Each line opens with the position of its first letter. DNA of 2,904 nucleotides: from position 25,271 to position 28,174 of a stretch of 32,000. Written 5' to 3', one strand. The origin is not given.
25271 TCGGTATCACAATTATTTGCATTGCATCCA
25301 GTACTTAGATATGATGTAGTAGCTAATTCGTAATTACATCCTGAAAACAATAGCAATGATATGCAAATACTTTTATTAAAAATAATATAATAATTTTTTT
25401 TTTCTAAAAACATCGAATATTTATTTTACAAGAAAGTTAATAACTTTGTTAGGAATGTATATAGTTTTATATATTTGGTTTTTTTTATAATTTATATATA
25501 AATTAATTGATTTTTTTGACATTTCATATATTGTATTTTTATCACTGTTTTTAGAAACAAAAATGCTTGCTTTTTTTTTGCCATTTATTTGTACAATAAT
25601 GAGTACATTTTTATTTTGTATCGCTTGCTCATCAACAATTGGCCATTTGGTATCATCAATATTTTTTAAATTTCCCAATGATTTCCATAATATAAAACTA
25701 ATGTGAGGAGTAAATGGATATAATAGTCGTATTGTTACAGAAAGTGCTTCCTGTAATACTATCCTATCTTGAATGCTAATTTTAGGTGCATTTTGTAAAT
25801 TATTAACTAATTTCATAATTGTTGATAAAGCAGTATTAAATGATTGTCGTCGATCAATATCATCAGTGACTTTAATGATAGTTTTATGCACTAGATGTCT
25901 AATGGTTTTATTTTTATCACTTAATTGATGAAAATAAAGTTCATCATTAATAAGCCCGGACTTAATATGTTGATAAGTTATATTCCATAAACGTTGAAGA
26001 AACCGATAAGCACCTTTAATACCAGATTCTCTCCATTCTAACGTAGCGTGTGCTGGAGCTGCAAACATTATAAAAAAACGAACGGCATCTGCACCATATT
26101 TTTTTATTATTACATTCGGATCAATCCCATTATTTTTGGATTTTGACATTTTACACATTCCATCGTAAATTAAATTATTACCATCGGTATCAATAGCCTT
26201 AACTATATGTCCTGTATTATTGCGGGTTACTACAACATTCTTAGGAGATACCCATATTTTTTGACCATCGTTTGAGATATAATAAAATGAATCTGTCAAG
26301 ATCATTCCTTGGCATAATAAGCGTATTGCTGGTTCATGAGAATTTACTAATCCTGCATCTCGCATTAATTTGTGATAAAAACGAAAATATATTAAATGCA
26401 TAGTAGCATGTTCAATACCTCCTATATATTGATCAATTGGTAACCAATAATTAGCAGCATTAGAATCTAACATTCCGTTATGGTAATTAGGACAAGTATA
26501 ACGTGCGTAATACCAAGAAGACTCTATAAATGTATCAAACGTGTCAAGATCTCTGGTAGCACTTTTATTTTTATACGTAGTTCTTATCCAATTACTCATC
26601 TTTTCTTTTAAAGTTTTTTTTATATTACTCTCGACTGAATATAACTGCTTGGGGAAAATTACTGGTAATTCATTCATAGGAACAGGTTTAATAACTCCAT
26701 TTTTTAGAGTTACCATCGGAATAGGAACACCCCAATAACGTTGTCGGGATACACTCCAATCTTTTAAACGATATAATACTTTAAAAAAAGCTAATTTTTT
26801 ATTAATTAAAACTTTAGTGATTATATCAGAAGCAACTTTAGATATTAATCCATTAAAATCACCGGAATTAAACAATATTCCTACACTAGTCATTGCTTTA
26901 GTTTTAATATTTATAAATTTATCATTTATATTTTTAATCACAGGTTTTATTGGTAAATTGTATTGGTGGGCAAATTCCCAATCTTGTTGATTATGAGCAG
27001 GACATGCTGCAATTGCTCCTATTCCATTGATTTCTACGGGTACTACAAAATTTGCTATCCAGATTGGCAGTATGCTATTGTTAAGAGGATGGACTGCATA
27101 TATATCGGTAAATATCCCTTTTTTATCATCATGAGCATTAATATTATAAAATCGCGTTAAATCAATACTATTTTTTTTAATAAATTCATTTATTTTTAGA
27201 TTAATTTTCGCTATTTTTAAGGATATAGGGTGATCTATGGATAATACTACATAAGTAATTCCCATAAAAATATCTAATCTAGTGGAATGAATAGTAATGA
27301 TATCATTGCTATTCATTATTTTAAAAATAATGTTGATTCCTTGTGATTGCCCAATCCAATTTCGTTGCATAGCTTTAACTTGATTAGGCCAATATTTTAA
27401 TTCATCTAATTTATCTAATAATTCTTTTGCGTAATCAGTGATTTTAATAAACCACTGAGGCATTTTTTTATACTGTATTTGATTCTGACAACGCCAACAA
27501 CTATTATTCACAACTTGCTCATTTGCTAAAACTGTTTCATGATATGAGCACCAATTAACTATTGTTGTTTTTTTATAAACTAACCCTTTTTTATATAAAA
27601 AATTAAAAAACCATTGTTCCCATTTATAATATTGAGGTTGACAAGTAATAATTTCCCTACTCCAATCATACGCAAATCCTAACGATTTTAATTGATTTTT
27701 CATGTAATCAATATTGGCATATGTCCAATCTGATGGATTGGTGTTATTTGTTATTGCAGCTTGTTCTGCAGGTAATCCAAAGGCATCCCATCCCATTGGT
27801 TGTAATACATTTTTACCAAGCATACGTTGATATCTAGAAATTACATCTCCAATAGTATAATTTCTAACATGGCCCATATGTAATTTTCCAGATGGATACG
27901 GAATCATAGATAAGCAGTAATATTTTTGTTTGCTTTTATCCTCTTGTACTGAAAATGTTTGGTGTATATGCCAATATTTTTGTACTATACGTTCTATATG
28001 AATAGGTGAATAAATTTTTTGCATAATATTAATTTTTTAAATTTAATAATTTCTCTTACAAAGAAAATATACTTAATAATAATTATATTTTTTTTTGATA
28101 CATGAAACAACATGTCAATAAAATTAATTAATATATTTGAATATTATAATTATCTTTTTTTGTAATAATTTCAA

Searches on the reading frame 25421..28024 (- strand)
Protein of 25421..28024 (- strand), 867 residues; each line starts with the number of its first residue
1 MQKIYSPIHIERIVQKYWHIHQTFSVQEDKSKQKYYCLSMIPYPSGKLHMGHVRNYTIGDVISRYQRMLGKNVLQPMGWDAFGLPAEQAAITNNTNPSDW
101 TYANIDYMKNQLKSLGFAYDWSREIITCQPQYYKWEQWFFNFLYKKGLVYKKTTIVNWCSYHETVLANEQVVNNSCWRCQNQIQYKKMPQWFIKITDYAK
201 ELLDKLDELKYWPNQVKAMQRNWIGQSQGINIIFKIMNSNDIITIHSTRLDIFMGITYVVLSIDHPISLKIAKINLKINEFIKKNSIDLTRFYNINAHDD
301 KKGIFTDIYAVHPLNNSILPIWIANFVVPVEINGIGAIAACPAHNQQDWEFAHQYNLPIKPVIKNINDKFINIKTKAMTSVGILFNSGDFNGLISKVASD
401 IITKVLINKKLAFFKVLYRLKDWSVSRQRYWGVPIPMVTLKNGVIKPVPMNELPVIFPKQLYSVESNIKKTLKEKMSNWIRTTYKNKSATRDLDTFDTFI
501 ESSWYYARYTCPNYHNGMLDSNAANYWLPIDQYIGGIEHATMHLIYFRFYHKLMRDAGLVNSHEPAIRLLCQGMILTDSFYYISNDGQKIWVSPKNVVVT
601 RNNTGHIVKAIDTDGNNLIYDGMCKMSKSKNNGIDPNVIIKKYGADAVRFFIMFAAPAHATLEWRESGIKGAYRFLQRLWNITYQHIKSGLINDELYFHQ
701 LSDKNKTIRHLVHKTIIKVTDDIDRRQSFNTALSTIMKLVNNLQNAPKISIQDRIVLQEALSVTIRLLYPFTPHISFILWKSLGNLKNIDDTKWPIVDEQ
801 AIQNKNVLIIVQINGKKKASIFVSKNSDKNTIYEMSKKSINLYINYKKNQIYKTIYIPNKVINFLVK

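Call 31: search_protein_families(library=ncbifam, proteins=[window:25421-28024:-], max_evalue=1e-20)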
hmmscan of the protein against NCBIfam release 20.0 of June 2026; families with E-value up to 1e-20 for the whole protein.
window:25421-28024:- (867 aa): 12 families
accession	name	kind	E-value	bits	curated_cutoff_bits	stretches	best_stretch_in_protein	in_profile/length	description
TIGR00396.1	leuS_bact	equivalog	0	1043.3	548.4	1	5-867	1-843/843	leucine--tRNA ligase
TIGR00422.1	valS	equivalog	2.7e-73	247.4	612.1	2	1-173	1-189/863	valine--tRNA ligase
NF009687.0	PRK13208.1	equivalog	7.4e-64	216.2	738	1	2-171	7-189/801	valine--tRNA ligase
TIGR00392.1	ileS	equivalog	1.1e-59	202.5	621.4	1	10-171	11-191/861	isoleucine--tRNA ligase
NF004349.1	PRK05729.1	equivalog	6.9e-57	193.3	704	2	409-805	380-706/860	valine--tRNA ligase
NF008957.0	PRK12300.1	subfamily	1.9e-53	181.7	677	2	621-810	623-806/946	leucine--tRNA ligase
TIGR00395.1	leuS_arch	equivalog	2.6e-40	138.3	648.5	1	624-810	619-802/938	leucine--tRNA ligase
TIGR00398.1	metG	equivalog_domain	7.7e-35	120.6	336.35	1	39-186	5-149/530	methionine--tRNA ligase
NF000540.1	alt_ValS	exception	3.1e-33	114.8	900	0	10-89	9-89/827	valine--tRNA ligase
NF008900.0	PRK12267.1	equivalog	2.6e-28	98.9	598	1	31-207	2-177/648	methionine--tRNA ligase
NF011492.0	PRK14900.1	equivalog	1.3e-27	96.1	1783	0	625-789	532-713/1044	valine--tRNA ligase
NF001100.0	PRK00133.1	equivalog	7.9e-24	84.2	587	0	32-167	4-137/676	methionine--tRNA ligase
